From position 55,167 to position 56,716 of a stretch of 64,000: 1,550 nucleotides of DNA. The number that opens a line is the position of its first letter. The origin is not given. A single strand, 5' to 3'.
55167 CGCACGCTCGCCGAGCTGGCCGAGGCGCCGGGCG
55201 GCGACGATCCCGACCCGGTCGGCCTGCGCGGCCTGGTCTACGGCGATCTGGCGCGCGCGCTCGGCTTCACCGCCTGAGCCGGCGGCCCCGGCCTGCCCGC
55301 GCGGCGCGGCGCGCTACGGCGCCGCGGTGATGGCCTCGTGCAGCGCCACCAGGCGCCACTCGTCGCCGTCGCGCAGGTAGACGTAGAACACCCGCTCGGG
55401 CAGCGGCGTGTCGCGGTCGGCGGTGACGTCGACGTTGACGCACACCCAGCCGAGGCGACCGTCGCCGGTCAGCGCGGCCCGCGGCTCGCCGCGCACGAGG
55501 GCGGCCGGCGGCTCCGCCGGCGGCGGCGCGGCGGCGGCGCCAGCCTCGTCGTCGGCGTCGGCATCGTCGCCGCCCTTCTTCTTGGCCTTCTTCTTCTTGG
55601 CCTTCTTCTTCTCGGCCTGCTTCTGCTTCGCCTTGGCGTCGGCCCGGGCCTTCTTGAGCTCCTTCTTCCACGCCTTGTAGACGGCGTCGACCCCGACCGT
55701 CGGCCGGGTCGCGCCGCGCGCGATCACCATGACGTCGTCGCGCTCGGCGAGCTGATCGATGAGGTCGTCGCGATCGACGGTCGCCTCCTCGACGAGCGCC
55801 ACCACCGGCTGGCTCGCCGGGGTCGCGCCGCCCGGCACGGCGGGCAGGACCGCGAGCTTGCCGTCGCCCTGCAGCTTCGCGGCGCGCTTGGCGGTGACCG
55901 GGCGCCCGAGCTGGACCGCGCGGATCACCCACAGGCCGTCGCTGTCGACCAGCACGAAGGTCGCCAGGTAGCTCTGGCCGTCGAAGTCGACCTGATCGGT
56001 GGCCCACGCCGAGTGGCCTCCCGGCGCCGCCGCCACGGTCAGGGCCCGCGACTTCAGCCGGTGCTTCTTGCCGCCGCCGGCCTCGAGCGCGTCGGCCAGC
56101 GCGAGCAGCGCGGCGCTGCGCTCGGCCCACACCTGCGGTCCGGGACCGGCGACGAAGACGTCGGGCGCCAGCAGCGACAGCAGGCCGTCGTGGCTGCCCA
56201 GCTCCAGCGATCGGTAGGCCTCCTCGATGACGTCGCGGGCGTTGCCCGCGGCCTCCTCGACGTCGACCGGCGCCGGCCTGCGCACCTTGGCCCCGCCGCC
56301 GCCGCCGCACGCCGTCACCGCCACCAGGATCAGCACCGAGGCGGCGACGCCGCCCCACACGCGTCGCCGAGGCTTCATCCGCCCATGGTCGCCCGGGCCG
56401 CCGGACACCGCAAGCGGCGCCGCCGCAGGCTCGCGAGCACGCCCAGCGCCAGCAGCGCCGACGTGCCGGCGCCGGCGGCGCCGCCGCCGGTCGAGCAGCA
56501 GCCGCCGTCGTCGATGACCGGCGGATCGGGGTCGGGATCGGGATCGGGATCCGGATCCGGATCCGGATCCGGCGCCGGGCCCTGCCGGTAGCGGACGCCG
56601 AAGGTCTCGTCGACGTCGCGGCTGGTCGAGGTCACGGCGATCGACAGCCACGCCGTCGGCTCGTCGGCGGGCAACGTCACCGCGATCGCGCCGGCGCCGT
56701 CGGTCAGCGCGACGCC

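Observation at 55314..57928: MYXO-CTERM HExxH metalloprotein co-translated (ATGA overlap) with a Lys-rich lipoprotein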

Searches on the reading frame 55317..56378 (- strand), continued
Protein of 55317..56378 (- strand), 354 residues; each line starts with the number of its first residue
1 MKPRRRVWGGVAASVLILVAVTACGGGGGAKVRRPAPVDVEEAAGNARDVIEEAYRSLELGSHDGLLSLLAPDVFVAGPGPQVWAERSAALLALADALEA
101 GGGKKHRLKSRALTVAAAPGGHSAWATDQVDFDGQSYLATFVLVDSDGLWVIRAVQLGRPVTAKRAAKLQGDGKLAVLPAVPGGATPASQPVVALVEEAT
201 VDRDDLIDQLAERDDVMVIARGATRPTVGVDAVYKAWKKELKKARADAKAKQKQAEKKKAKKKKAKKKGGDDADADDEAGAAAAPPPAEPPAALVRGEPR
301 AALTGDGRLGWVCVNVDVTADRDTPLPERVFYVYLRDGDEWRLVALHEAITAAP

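Call 66: find_encoding_contigs(protein=P0040, flank=6000, max_places=2)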
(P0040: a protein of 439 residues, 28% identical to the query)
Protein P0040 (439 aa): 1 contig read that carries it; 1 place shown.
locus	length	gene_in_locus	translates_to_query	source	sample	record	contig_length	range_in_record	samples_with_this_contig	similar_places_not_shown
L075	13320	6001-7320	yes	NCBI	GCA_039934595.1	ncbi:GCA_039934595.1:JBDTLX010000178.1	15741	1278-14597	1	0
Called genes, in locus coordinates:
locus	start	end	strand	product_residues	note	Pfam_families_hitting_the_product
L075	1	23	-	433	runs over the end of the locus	PF02985:HEAT (faint), PF13646:HEAT_2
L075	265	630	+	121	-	-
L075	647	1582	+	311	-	-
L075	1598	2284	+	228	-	PF00702:Hydrolase, PF12710:HAD, PF13419:HAD_2, PF13242:Hydrolase_like (weak)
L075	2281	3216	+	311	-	PF00682:HMGL-like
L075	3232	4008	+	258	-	PF00378:ECH_1, PF16113:ECH_2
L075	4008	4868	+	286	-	PF16697:Yop-YscD_cpl, PF00498:FHA, PF13248:Zn_ribbon_3 (weak), PF07238:PilZ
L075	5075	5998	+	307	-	-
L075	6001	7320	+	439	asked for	PF13474:SnoaL_3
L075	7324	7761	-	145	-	-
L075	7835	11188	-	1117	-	PF00069:Pkinase, PF07714:PK_Tyr_Ser-Thr, PF25174:Beta-prop_THOC3, PF24817:WD40_WDHD1_1st, PF24796:WDR55, PF24807:WD40_CDC20-Fz, PF24814:WD40_Prp19, PF25173:Beta-prop_WDR3_1st, +23 more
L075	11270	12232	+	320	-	PF00194:Carb_anhydrase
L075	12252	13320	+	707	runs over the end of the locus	-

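Call 72: search_solved_structures(query=A6, max_evalue=5, show_alignments=0)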
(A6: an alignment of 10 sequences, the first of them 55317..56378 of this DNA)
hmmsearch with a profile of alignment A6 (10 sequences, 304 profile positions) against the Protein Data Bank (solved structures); distinct sequences matched with E-value up to 5: 9.
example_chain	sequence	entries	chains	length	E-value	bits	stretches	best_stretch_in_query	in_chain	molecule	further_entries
8uqf_A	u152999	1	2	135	0.018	17.6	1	35-105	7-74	designed cortisol-binding protein hcy129_mpnn5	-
3i0y_A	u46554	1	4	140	0.12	14.9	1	37-69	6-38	Putative polyketide cyclase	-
6s6f_A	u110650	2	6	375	0.22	14.1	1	172-241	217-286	Citrate synthase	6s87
3gwr_A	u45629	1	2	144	0.39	13.2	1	206-298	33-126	Putative calcium/calmodulin-dependent protein kinase type II association domain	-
5ugi_A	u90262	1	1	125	0.4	13.2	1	44-75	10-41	Steroid Delta-isomerase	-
3h51_A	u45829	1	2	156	0.42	13.1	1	183-298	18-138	Putative calcium/calmodulin dependent protein kinase II association domain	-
5trv_A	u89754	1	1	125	0.84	12.1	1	37-71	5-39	denovo NTF2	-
5u35_A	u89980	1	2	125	1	11.8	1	37-74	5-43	De novo NTF2 with large cavity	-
5tph_A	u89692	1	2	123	1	11.8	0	37-70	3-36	de novo NTF2 homodimer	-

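Call 79: find_encoding_contigs(protein=P0047, flank=6000, max_places=1)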
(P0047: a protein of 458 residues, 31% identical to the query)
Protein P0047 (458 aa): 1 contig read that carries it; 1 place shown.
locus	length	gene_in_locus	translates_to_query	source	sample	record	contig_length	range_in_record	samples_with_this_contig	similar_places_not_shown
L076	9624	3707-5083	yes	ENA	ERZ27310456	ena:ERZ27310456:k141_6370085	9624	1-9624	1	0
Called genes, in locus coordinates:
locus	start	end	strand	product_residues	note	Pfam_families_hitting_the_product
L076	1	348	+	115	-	?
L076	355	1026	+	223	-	PF00702:Hydrolase, PF12710:HAD, PF13419:HAD_2, PF13242:Hydrolase_like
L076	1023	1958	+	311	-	PF00682:HMGL-like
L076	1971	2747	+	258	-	PF00378:ECH_1, PF16113:ECH_2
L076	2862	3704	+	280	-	-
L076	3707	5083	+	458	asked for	PF13474:SnoaL_3 (faint)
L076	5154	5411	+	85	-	PF00512:HisKA (weak)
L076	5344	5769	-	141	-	-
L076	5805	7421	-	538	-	PF00005:ABC_tran, PF02463:SMC_N (faint), PF13476:AAA_23 (faint), PF13555:AAA_29 (faint), PF13191:AAA_16 (faint), PF12848:ABC_tran_Xtn, PF00005:ABC_tran, PF13304:AAA_21 (weak), +2 more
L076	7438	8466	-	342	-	PF03193:RsgA_GTPase, PF00005:ABC_tran (weak), PF01926:MMR_HSR1 (weak)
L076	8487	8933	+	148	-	PF13622:4HBT_3, PF03061:4HBT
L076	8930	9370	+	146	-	PF13622:4HBT_3, PF03061:4HBT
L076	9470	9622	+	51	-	?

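Call 80: find_encoding_contigs(protein=P0037, flank=6000, max_places=1)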
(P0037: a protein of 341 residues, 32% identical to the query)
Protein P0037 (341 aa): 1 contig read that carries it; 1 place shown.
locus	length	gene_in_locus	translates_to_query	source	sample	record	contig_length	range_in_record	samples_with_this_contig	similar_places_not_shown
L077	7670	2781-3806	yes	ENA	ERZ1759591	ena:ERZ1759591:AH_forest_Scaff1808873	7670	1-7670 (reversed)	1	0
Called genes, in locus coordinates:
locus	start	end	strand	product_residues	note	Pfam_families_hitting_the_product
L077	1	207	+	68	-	?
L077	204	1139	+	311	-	PF00682:HMGL-like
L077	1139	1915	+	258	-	PF00378:ECH_1, PF16113:ECH_2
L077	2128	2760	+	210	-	-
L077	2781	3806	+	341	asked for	PF13474:SnoaL_3 (weak)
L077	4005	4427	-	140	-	-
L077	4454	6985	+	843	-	PF13415:Beta-prop_FBX42, PF24681:Kelch_KLHDC2_KLHL20_DRC7, PF24981:Beta-prop_ATRN-LZTR1 (weak), PF13415:Beta-prop_FBX42, PF13415:Beta-prop_FBX42 (weak), PF24681:Kelch_KLHDC2_KLHL20_DRC7, PF13415:Beta-prop_FBX42, PF24681:Kelch_KLHDC2_KLHL20_DRC7, +1 more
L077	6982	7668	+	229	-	?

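Call 81: find_encoding_contigs(protein=P0038, flank=6000, max_places=1)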
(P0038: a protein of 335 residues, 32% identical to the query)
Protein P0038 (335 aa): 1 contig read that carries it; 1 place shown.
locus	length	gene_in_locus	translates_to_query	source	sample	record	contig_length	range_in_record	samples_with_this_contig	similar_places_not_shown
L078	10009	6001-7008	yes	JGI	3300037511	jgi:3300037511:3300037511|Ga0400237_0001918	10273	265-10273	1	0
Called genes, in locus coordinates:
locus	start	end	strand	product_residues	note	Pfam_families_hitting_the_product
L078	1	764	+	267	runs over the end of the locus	-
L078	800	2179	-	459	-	PF02985:HEAT (faint), PF13646:HEAT_2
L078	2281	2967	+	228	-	PF00702:Hydrolase, PF12710:HAD (weak), PF13419:HAD_2, PF13242:Hydrolase_like (weak)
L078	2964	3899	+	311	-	PF00682:HMGL-like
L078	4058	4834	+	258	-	PF00378:ECH_1, PF16113:ECH_2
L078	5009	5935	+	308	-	-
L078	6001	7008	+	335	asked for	PF13474:SnoaL_3 (faint)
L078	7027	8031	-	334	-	PF02558:ApbA, PF08546:ApbA_C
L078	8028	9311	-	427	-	PF07690:MFS_1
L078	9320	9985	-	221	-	PF00501:AMP-binding, PF13193:AMP-binding_C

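Call 91: search_protein_representatives(alignment_id=A7)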
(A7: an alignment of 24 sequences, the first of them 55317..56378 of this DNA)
Query: 24 sequences, 349 profile positions. Proteins with E-value up to 0.001 (for the whole library): 537; up to 1e-10: 251; up to 1e-30: 91. The best 150 are listed.
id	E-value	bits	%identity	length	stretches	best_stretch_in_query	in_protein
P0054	3.0e-138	477.1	-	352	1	1-342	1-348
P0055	4.3e-136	470.0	-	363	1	5-343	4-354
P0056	1.2e-126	438.9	-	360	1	5-345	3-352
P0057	1.9e-121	421.9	-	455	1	5-345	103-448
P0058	9.9e-121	419.5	-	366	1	7-341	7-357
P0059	9.5e-118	409.7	-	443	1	1-344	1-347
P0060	1.2e-116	406.0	-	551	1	8-347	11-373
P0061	6.4e-115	400.4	-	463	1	7-337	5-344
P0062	6.5e-115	400.4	-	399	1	11-347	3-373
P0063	2.6e-114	398.4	-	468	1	7-344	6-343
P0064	3.7e-112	391.3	-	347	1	4-341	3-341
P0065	1.0e-111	389.8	-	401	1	4-346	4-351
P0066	2.9e-108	378.5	-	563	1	3-347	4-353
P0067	1.7e-103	362.8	-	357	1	9-346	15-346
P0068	9.3e-100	350.5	-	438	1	2-344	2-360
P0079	1.5e-83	297.2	-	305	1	6-300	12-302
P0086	2.1e-71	257.3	-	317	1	1-297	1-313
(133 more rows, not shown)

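Call 99: find_encoding_contigs(protein=P0086, flank=5000, max_places=3)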
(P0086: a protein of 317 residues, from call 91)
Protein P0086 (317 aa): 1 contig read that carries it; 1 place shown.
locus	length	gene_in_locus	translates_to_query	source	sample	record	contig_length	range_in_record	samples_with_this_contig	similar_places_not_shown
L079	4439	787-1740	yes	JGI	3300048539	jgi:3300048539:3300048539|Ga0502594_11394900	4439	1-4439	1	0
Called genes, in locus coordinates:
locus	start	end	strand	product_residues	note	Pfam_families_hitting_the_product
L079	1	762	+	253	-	?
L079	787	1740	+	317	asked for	PF13474:SnoaL_3 (faint), PF14534:DUF4440 (faint)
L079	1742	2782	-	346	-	PF01073:3Beta_HSD, PF01370:Epimerase, PF02719:Polysacc_synt_2 (weak), PF04321:RmlD_sub_bind, PF13460:NAD_binding_10, PF16363:GDP_Man_Dehyd, PF07993:NAD_binding_4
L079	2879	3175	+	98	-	-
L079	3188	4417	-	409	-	PF00498:FHA, PF16697:Yop-YscD_cpl (weak), PF00158:Sigma54_activat, PF14532:Sigma54_activ_2, PF25601:AAA_lid_14, PF02954:HTH_8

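Call 102: find_encoding_contigs(protein=P0079, flank=5000, max_places=3)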
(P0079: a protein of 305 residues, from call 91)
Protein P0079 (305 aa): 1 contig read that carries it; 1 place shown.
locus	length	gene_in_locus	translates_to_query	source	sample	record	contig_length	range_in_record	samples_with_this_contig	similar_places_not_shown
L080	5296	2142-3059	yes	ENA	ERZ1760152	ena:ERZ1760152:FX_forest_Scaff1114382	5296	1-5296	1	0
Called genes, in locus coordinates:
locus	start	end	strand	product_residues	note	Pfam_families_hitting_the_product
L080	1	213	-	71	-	?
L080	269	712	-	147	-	PF08327:AHSA1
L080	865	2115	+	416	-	PF16656:Pur_ac_phosph_N, PF00149:Metallophos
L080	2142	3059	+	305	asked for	PF12680:SnoaL_2 (faint), PF13474:SnoaL_3 (weak), PF14534:DUF4440 (faint)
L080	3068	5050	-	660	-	PF23657:DUF7151, PF01030:Recep_L_domain (faint)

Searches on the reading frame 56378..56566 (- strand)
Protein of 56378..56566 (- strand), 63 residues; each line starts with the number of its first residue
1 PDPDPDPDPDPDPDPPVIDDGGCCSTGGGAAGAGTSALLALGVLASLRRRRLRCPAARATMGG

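Call 78: search_protein_families(library=ncbifam, proteins=[window:56378-56566:-], max_evalue=10)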
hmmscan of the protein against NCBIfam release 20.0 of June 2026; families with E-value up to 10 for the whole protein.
seq(63 aa): 8 families
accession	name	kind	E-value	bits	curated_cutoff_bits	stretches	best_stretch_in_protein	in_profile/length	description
TIGR03901.2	MYXO-CTERM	domain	2.3e-06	27.8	20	1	20-51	1-33/34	MYXO-CTERM sorting domain-containing protein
NF041894.1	MXAN_6652_fam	equivalog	0.0085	15.7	200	1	10-50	165-203/203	MXAN_6652 family MXYO-CTERM-anchored protein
TIGR03382.1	GC_trans_RRR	domain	0.028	15.1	15.85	1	24-51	2-27/27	MYXO-CTERM sorting domain-containing protein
NF038112.1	myxo_dep_M36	subfamily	0.032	11.3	1500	1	18-51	1571-1603/1604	myxosortase-dependent M36 family metallopeptidase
NF045522.1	MXAN_2561_fam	equivalog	0.07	12.6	150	1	19-50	275-304/304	MXAN_2561 family MXYO-CTERM-anchored protein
NF037973.1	metallo_SslE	exception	0.57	7.4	3000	1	1-28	70-98/1519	lipoprotein metalloprotease SslE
NF033845.1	MSCRAMM_ClfB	exception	1.1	7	999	1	1-20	566-585/871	MSCRAMM family adhesin clumping factor ClfB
NF007285.1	PRK09752.1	equivalog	7.5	4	1459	1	1-15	924-938/1250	AIDA-I family autotransporter adhesin YfaL/EhaC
